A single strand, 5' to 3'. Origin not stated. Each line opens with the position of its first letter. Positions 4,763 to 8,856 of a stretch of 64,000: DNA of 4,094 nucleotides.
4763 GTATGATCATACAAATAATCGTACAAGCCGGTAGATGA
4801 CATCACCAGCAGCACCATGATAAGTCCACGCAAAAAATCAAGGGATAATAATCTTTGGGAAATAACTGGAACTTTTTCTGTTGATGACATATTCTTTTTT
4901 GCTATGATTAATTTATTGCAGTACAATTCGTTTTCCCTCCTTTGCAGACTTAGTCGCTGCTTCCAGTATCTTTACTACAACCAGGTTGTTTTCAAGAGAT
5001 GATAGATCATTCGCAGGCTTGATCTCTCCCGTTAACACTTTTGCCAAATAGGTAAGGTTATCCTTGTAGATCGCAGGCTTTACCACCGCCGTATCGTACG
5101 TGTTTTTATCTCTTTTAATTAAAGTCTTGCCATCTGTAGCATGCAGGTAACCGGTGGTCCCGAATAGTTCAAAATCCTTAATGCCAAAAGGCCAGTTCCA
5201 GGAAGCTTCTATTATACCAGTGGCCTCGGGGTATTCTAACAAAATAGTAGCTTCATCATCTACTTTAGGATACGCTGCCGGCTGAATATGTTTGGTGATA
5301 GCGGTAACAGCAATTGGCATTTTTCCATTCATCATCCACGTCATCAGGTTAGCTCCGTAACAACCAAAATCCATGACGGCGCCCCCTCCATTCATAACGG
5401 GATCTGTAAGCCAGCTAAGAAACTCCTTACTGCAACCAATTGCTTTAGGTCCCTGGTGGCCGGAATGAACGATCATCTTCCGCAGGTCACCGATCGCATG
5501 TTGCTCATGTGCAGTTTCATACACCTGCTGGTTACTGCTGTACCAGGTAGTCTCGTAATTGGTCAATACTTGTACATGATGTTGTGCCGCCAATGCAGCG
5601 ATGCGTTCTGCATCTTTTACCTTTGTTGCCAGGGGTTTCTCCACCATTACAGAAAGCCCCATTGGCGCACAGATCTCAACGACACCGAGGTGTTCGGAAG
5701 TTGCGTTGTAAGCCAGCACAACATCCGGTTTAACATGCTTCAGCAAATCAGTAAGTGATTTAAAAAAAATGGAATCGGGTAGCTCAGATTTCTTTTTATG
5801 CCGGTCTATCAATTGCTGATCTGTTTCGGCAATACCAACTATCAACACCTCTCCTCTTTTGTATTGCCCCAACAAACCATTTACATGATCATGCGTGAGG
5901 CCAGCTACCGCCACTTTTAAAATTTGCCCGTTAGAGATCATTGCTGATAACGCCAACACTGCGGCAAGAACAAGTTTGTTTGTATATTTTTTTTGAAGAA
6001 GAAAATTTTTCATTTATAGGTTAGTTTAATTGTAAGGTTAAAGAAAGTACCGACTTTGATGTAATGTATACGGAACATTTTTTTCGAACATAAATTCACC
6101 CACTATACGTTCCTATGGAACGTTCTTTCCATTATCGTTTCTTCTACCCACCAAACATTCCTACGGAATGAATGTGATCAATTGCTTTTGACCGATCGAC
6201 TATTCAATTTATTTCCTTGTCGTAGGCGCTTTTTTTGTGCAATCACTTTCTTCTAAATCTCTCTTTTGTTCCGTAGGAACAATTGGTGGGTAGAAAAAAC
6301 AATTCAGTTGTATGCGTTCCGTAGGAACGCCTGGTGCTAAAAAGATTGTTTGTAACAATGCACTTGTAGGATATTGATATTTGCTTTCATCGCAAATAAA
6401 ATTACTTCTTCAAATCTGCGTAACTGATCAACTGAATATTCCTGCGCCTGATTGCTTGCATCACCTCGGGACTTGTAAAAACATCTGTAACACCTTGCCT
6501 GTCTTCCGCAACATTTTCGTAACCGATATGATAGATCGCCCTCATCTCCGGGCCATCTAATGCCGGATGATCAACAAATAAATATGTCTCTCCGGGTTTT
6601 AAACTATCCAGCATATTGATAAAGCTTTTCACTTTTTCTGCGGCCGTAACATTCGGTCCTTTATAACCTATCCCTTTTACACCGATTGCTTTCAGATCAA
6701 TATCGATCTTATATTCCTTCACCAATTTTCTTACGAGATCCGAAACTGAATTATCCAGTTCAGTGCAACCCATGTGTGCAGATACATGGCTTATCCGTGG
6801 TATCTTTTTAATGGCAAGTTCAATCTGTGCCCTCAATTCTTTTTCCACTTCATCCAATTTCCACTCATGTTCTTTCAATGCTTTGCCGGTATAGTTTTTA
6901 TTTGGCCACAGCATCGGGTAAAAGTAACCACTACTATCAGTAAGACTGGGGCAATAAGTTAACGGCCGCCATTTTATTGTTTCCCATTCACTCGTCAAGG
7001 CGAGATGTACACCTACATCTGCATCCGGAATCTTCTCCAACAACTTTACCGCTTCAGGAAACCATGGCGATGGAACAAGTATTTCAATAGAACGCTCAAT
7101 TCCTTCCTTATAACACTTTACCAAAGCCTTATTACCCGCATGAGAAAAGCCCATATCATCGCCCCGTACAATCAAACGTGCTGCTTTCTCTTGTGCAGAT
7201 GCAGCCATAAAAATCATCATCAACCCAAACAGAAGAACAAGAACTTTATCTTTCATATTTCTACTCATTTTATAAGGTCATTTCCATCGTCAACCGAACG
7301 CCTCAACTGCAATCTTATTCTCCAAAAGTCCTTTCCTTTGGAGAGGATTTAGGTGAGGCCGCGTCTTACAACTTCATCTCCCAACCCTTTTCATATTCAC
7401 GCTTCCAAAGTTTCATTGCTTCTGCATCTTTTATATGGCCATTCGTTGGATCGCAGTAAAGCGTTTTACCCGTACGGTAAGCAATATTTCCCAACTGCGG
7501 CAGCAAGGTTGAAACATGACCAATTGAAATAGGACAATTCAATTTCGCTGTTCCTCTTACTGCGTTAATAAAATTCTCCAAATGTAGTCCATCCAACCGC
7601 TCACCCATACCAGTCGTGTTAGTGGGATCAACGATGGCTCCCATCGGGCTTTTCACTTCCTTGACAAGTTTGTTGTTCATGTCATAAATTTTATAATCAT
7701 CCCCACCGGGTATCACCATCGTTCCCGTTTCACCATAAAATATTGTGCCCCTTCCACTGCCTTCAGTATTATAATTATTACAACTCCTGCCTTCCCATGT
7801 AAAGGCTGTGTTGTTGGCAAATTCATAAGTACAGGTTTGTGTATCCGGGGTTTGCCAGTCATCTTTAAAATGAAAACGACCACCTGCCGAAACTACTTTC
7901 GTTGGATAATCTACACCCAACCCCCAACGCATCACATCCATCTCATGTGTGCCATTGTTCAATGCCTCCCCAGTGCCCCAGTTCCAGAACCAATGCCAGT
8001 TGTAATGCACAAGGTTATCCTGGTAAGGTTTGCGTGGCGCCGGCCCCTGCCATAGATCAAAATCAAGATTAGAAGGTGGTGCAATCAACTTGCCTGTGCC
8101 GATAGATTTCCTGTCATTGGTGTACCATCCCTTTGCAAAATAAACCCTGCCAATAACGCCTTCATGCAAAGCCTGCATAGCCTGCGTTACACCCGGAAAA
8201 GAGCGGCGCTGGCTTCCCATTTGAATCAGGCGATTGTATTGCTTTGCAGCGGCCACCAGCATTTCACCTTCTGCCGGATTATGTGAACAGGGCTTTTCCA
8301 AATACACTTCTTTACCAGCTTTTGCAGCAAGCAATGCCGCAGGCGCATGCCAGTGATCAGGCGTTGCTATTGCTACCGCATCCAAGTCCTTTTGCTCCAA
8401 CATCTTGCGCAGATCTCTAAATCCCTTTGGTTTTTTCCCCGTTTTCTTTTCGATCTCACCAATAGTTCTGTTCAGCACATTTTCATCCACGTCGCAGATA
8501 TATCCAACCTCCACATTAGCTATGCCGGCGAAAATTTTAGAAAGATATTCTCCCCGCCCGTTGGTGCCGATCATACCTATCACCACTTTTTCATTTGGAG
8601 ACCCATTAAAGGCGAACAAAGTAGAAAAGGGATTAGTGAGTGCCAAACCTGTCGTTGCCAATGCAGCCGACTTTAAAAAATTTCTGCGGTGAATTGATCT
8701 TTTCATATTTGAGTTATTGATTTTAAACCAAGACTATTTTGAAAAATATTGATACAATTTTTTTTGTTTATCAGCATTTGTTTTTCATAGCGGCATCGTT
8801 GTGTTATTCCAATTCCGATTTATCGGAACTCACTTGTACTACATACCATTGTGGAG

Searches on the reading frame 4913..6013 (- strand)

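Call 5: search_protein_families(library=pfam, proteins=[window:4913-6013:-], max_evalue=0.01)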
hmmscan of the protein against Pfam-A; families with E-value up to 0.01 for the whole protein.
window:4913-6013:- (366 aa): 4 families
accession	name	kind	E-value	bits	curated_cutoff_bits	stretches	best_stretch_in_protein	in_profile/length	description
PF22725.1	GFO_IDH_MocA_C3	-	1.8e-19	70.4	27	1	170-290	9-123/124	GFO/IDH/MocA C-terminal domain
PF01408.29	GFO_IDH_MocA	-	2.5e-11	44.7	24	1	56-153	26-120/120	Oxidoreductase family, NAD-binding Rossmann fold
PF02894.22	GFO_IDH_MocA_C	-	1.1e-08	35.6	22.9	1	196-363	27-216/218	Oxidoreductase family, C-terminal alpha/beta domain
PF03447.22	NAD_binding_3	-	0.0032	18.6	24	1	44-150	10-114/116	Homoserine dehydrogenase, NAD binding domain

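Call 20: search_protein_families(library=ncbifam, proteins=[window:4913-6013:-], max_evalue=0.001)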
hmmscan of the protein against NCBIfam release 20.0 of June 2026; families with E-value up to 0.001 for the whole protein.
window:4913-6013:- (366 aa): 5 families
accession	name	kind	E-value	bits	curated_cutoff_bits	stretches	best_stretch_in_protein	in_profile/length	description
NF041392.1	XylDh_Gfo6_Halo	equivalog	6.3e-16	58.1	350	1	97-363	84-348/350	D-xylose 1-dehydrogenase Gfo6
TIGR04380.1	myo_inos_iolG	equivalog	3.7e-14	52.4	355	1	60-309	31-271/330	inositol 2-dehydrogenase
NF040723.1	UDP-GlcNAcDh_Arch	equivalog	1.6e-12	47.6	450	1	54-321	23-268/302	UDP-N-acetylglucosamine 3-dehydrogenase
NF052679.1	InsChiInosDhIolG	equivalog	3.2e-05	23.1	540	1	39-309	13-267/343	bifunctional inositol 2-dehydrogenase/D-chiro-inositol 1-dehydrogenase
NF007574.0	PRK10206.1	equivalog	0.00016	20.8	352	1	82-191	51-160/345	oxidoreductase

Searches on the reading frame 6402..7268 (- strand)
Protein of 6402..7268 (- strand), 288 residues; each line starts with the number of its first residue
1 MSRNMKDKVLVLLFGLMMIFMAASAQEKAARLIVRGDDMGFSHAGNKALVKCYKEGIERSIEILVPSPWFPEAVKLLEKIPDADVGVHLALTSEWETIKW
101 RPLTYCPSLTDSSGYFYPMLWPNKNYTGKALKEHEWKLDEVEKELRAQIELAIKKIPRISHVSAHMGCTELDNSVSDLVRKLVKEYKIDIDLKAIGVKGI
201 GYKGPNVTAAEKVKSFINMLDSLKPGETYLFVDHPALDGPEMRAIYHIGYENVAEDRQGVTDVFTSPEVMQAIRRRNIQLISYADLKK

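Call 5: search_protein_families(library=pfam, proteins=[window:6402-7268:-], max_evalue=0.01)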
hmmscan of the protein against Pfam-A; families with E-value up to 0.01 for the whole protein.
window:6402-7268:- (288 aa): 1 family
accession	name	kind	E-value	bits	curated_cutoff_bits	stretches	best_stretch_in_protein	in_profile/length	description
PF04794.17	YdjC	-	7.8e-46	157.5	29.7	1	31-274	1-265/266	YdjC-like protein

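Call 20: search_protein_families(library=ncbifam, proteins=[window:6402-7268:-], max_evalue=0.001)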
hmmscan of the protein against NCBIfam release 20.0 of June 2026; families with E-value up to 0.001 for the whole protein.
window:6402-7268:- (288 aa): 3 families
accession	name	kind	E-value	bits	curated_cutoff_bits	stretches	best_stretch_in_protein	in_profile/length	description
NF052308.1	CarbhyDeactlThm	equivalog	1.9e-24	86.4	400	1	31-189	13-150/265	carbohydrate deacetylase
NF002559.0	PRK02134.1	equivalog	1.3e-21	77.3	227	1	31-286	4-249/249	chitin disaccharide deacetylase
TIGR03473.1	HpnK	hypoth_equivalog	1.7e-17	63.6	232.6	1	31-188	3-152/283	hopanoid biosynthesis-associated protein HpnK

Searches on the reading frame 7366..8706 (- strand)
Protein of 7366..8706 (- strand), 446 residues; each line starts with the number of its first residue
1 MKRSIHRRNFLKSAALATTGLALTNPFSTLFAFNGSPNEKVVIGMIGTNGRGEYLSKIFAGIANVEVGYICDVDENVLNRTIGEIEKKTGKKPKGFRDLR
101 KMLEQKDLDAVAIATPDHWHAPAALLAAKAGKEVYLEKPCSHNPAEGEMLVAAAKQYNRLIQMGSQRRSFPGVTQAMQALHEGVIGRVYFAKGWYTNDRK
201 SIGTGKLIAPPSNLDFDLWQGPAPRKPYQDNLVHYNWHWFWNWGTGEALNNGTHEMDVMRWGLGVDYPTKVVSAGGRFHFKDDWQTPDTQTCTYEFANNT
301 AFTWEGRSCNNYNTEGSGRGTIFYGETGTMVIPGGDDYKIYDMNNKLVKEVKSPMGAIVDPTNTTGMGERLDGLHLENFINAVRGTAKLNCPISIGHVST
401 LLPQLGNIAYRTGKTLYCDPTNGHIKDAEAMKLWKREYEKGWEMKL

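Call 5: search_protein_families(library=pfam, proteins=[window:7366-8706:-], max_evalue=0.01)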
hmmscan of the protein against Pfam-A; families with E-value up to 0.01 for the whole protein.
window:7366-8706:- (446 aa): 5 families
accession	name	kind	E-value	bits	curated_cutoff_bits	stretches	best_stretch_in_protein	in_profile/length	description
PF19051.5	GFO_IDH_MocA_C2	-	1e-14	55.1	23.3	1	211-271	49-111/254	Oxidoreductase family, C-terminal alpha/beta domain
PF01408.29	GFO_IDH_MocA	-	3.6e-13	50.7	24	1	43-164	3-119/120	Oxidoreductase family, NAD-binding Rossmann fold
PF22725.1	GFO_IDH_MocA_C3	-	3.8e-10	40.3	27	1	234-330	30-123/124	GFO/IDH/MocA C-terminal domain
PF02894.22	GFO_IDH_MocA_C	-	1.9e-08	34.8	22.9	1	218-392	22-192/218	Oxidoreductase family, C-terminal alpha/beta domain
PF10518.14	TAT_signal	-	0.0018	18.6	22.7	1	5-23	2-20/21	TAT (twin-arginine translocation) pathway signal sequence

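Call 20: search_protein_families(library=ncbifam, proteins=[window:7366-8706:-], max_evalue=0.001)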
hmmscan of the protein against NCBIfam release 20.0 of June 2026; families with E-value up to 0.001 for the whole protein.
window:7366-8706:- (446 aa): 9 families
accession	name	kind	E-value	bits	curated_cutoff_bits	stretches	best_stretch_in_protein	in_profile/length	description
NF058561.1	BT_2158_fam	equivalog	3e-43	148.1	750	1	7-299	2-288/487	glycoside 3-dehydrogenase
TIGR04380.1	myo_inos_iolG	equivalog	2.4e-19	69.4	355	1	43-190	4-147/330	inositol 2-dehydrogenase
NF040723.1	UDP-GlcNAcDh_Arch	equivalog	1.1e-17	64.5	450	1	43-188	3-141/302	UDP-N-acetylglucosamine 3-dehydrogenase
NF052479.1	LevoglcsnDh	equivalog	5.9e-15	54.8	650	1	95-198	61-164/386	levoglucosan dehydrogenase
NF052679.1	InsChiInosDhIolG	equivalog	1e-12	47.7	540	1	42-189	4-149/343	bifunctional inositol 2-dehydrogenase/D-chiro-inositol 1-dehydrogenase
NF008607.0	PRK11579.1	subfamily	4.6e-08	32.4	330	1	58-196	23-153/346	oxidoreductase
NF041392.1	XylDh_Gfo6_Halo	equivalog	1e-07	31.1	350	1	105-194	80-169/350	D-xylose 1-dehydrogenase Gfo6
NF058563.1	BT_2159_fam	equivalog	2.5e-05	23.5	650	1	42-161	2-116/350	disaccharide 3-dehydrogenase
NF007574.0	PRK10206.1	equivalog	0.00094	18.3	352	0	97-188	55-146/345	oxidoreductase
